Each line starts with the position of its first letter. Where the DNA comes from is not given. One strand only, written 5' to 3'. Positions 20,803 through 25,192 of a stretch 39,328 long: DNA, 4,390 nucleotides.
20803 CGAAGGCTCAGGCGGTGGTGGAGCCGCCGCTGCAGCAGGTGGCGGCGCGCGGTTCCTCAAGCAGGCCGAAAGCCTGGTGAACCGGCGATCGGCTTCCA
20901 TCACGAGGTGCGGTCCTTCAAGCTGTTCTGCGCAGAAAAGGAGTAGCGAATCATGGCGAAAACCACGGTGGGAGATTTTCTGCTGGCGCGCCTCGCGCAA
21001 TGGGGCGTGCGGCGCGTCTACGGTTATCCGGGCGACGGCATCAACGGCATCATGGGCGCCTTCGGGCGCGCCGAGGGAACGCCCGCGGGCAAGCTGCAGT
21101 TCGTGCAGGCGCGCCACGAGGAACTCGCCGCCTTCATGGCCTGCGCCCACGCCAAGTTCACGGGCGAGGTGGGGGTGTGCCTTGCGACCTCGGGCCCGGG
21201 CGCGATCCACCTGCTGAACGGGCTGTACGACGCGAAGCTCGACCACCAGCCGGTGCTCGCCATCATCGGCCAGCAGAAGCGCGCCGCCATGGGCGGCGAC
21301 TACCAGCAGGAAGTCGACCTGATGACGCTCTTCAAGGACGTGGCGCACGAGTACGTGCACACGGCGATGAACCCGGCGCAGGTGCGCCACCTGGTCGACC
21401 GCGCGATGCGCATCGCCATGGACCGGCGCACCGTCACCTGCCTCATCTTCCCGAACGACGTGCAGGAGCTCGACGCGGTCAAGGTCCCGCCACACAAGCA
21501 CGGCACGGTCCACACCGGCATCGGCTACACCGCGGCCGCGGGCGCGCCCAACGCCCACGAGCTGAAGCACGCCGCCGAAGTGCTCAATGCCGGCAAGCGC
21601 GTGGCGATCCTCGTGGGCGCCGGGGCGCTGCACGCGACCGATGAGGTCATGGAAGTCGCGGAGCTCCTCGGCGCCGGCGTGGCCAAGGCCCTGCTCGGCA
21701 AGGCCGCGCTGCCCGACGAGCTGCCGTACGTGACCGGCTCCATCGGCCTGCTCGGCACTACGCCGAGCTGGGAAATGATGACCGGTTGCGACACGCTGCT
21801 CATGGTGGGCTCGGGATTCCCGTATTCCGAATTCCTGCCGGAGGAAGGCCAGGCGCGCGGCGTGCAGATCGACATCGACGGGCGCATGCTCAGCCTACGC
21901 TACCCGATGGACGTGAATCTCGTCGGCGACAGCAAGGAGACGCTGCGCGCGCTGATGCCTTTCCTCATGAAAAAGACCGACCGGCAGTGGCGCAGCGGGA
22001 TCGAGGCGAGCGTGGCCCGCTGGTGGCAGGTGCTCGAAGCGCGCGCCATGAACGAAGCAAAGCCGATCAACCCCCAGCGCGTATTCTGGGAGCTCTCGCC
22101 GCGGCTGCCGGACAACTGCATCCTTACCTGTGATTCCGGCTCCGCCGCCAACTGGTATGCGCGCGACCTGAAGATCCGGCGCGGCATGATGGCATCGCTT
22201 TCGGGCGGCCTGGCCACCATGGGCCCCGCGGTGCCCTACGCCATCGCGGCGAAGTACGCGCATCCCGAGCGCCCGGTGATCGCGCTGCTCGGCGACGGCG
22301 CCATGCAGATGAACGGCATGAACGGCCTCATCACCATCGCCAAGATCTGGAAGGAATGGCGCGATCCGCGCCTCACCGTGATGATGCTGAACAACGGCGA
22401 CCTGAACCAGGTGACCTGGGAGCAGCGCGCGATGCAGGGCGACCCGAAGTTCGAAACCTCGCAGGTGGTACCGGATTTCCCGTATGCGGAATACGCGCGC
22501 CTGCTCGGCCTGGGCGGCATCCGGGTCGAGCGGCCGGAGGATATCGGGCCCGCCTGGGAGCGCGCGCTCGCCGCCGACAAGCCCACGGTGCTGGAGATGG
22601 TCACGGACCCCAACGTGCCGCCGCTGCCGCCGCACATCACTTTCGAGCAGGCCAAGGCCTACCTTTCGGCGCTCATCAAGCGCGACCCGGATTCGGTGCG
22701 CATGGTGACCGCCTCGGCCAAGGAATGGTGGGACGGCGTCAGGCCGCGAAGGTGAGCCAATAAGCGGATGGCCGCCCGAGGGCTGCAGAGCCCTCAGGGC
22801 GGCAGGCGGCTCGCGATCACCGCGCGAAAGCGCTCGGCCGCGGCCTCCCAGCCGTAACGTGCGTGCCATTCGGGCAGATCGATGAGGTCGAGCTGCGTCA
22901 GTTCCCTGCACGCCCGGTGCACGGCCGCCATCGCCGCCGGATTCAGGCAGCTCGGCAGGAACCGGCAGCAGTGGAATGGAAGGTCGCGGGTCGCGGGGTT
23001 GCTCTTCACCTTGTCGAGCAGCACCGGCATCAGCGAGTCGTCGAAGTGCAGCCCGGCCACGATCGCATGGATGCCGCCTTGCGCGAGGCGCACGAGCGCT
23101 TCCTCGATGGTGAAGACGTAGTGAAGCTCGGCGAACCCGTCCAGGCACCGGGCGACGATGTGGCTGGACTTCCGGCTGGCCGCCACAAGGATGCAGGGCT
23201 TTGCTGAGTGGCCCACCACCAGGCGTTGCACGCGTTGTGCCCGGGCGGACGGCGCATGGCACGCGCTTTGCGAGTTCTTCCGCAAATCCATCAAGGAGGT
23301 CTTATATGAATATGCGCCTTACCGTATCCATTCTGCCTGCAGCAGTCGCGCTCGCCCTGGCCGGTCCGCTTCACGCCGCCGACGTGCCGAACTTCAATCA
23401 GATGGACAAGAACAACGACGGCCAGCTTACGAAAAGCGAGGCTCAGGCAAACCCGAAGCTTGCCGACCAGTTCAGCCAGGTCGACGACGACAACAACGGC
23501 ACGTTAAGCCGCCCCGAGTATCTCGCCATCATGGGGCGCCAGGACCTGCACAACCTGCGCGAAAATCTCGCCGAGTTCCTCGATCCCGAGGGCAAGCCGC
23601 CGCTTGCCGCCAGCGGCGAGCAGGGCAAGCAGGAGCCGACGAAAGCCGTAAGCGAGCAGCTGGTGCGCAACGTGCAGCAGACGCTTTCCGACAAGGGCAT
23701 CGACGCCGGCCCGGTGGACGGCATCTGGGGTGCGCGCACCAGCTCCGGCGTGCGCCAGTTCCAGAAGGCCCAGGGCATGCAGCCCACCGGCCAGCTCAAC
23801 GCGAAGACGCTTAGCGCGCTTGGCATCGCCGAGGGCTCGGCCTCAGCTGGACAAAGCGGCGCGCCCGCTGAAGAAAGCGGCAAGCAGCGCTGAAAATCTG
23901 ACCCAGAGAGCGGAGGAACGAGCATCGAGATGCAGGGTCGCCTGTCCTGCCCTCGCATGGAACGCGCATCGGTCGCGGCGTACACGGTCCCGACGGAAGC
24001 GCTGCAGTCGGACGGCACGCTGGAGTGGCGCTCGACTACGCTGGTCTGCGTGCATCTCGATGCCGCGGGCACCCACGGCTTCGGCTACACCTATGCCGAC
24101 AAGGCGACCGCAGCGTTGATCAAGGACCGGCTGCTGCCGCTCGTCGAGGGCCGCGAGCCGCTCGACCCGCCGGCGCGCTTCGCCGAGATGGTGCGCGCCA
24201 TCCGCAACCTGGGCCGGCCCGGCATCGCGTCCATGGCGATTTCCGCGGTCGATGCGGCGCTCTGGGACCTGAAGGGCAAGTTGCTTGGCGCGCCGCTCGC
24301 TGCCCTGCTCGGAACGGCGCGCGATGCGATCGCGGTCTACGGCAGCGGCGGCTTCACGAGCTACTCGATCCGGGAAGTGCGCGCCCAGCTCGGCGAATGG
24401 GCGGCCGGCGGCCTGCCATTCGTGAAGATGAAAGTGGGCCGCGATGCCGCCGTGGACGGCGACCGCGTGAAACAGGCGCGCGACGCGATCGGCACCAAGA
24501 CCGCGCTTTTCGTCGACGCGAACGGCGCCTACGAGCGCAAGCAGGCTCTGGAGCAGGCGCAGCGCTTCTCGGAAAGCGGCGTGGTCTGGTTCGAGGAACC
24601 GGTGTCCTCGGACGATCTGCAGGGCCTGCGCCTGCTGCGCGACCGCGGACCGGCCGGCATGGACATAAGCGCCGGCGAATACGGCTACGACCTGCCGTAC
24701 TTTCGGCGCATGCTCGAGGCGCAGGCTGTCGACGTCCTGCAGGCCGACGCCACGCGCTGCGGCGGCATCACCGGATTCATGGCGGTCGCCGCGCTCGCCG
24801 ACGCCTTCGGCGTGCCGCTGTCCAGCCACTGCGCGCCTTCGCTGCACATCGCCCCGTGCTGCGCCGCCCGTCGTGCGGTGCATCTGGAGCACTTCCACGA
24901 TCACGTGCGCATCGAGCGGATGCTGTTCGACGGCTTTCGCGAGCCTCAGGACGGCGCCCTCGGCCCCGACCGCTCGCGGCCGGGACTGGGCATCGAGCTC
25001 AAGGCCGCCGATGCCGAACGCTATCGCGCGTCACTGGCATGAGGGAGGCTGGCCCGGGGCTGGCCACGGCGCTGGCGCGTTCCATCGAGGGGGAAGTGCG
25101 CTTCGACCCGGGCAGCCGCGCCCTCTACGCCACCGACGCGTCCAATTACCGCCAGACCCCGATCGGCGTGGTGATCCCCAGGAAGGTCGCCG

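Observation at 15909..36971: Thirteen -24/-12 (sigma-54-type) promoters wire the PRC-barrel, EF-hand, crystallin and DegQ genes into one regulon, with no activator in the window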

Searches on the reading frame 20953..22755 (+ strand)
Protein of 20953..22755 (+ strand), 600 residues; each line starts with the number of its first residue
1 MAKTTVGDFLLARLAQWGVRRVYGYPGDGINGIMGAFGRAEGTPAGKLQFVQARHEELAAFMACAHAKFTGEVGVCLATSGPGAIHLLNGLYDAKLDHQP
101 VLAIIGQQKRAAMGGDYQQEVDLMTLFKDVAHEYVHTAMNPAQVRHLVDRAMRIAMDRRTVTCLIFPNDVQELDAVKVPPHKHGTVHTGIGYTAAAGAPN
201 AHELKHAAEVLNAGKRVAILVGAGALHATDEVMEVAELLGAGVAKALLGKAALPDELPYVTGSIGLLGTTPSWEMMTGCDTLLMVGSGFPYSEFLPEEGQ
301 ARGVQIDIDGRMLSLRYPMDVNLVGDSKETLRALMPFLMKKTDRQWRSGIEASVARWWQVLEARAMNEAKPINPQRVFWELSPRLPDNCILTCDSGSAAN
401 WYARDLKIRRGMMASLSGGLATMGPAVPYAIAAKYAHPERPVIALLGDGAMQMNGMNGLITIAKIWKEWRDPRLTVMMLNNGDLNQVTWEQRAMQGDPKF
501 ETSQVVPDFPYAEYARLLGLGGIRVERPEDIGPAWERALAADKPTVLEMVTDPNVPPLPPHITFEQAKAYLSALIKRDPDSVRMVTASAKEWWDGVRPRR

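Call 9: search_protein_families(library=pfam, proteins=[window:20953-22755:+], max_evalue=0.01)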
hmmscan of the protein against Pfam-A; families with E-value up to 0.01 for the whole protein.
window:20953-22755:+ (600 aa): 4 families
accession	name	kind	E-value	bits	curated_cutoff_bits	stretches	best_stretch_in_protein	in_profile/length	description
PF02776.23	TPP_enzyme_N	-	3.4e-30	104.7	26.8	1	5-125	2-118/119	Thiamine pyrophosphate enzyme, N-terminal TPP binding domain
PF02775.26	TPP_enzyme_C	-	3.3e-28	98.8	21.9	1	394-548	1-150/151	Thiamine pyrophosphate enzyme, C-terminal TPP binding domain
PF00205.28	TPP_enzyme_M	-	6.4e-28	97.6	30.4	1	205-334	2-137/137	Thiamine pyrophosphate enzyme, central domain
PF01855.24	POR_N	-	6.8e-06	26.4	27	1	46-178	36-167/231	Pyruvate flavodoxin/ferredoxin oxidoreductase, thiamine diP-bdg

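Call 13: find_related_loci(query=window:20953-22755:+, collection=genome_contigs, flank=10000)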
Query window:20953-22755:+ (600 aa) in genome_contigs; peptide patterns used: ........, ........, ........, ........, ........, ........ (x = any residue, [..] = any of these).
600 stretches matched a pattern (row limit reached: there are more); 592 encode a relative of the query (tblastn E <= 1e-3); the best 80 are kept; 80 distinct loci.
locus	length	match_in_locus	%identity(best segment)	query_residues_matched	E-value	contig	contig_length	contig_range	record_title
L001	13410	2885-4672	86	1-600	0e+0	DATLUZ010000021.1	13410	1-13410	MAG TPA_asm: Burkholderiales bacterium isolate SMAG_U13179 k141_271697, whole genome shotgun sequence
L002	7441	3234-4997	77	5-597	0e+0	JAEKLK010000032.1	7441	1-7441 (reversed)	MAG: Betaproteobacteria bacterium isolate UL_67_12 UL_S35_scaffold_1279, whole genome shotgun sequence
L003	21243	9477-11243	78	5-598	0e+0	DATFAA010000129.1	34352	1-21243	MAG TPA_asm: Rhodocyclaceae bacterium isolate SMAG_U8489 k141_911604, whole genome shotgun sequence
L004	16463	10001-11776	76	5-600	0e+0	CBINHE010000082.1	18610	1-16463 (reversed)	MAG TPA_asm: uncultured Oxalobacteraceae bacterium isolate SRR16817059_binner123_Refined_21 genome assembly, contig: ERZ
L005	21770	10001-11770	77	4-598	0e+0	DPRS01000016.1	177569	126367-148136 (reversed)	MAG TPA_asm: Oxalobacteraceae bacterium isolate UBA8502 contig_2844, whole genome shotgun sequence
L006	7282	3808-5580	75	4-598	0e+0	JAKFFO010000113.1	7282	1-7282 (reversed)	MAG: Oxalobacteraceae bacterium isolate LC102 contig-124_12290, whole genome shotgun sequence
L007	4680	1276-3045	75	4-598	0e+0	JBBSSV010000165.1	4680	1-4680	MAG: Burkholderiales bacterium isolate SVL1_sbin.77 SVL1_sbin.77_K_236915_L_4680_cov_22.7070, whole genome shotgun seque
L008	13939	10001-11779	75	1-598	0e+0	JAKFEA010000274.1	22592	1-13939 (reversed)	MAG: Acidovorax sp. isolate LC061 contig-124_1427, whole genome shotgun sequence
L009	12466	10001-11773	75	4-598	0e+0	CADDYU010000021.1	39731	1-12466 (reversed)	Methylococcaceae bacterium isolate 8 genome assembly, contig: NODE_524_length_39731_cov_7.421978, whole genome shotgun s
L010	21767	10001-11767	74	5-598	0e+0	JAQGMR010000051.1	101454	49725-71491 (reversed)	MAG: Herminiimonas sp. isolate RYN_566 scaffold_1375608, whole genome shotgun sequence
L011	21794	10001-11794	75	1-598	0e+0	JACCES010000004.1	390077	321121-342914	Alcaligenaceae bacterium strain CAII-56 NODE_4_length_390077_cov_64.875035, whole genome shotgun sequence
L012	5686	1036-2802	75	5-598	0e+0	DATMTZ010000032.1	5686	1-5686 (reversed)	MAG TPA_asm: Oxalicibacterium sp. isolate SMAG_U13027 k141_1080, whole genome shotgun sequence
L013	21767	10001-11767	72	5-598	0e+0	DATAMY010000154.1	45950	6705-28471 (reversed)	MAG TPA_asm: Usitatibacter sp. isolate SMAG_U7003 k141_855274, whole genome shotgun sequence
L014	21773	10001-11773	74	5-598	0e+0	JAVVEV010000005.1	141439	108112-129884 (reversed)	MAG: Thiogranum sp. isolate TamC13-30 NODE_5_length_141439_cov_5.279658, whole genome shotgun sequence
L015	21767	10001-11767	72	1-594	0e+0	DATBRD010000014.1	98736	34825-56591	MAG TPA_asm: Methylobacter sp. isolate SMAG_U4120 k141_366424, whole genome shotgun sequence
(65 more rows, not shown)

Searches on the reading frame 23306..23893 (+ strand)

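Call 9: search_protein_families(library=pfam, proteins=[window:23306-23893:+], max_evalue=0.01)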
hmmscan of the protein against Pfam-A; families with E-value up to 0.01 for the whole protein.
window:23306-23893:+ (195 aa): 5 families
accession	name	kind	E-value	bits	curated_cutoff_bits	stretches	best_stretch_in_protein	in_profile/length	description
PF01471.23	PG_binding_1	-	3.2e-15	56.5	23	1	117-172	2-57/57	Putative peptidoglycan binding domain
PF13202.12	EF-hand_5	-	1.7e-09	37.2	25.9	2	30-45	5-20/25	EF hand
PF00036.39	EF-hand_1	-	4e-08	32.7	25.4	1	54-77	4-27/29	EF hand domain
PF13405.12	EF-hand_6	-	2.9e-07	30.1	25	0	30-46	6-22/30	EF-hand domain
PF13499.12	EF-hand_7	-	3.4e-05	24.6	30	1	30-76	8-66/67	EF-hand domain pair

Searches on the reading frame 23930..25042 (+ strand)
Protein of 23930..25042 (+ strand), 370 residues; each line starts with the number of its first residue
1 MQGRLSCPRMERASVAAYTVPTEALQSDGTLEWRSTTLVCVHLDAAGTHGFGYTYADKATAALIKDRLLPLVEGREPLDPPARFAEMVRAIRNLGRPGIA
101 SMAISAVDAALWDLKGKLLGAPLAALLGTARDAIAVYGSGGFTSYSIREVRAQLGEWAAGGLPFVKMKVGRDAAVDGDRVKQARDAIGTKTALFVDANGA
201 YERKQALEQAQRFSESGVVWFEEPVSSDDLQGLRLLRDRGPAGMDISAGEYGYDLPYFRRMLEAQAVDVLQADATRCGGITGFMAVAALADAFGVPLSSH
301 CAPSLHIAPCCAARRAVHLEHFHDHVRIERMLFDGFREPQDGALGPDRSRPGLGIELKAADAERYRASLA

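Call 10: search_protein_families(library=pfam, proteins=[window:23930-25042:+], max_evalue=0.01)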
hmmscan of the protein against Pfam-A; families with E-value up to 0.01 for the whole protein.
window:23930-25042:+ (370 aa): 2 families
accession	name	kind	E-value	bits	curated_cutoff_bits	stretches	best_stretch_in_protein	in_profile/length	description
PF13378.12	MR_MLE_C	-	5.7e-56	190.1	29.4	1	150-358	2-216/219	Enolase C-terminal domain-like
PF02746.21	MR_MLE_N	-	1.7e-11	44.8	22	1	35-128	25-117/117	Mandelate racemase / muconate lactonizing enzyme, N-terminal domain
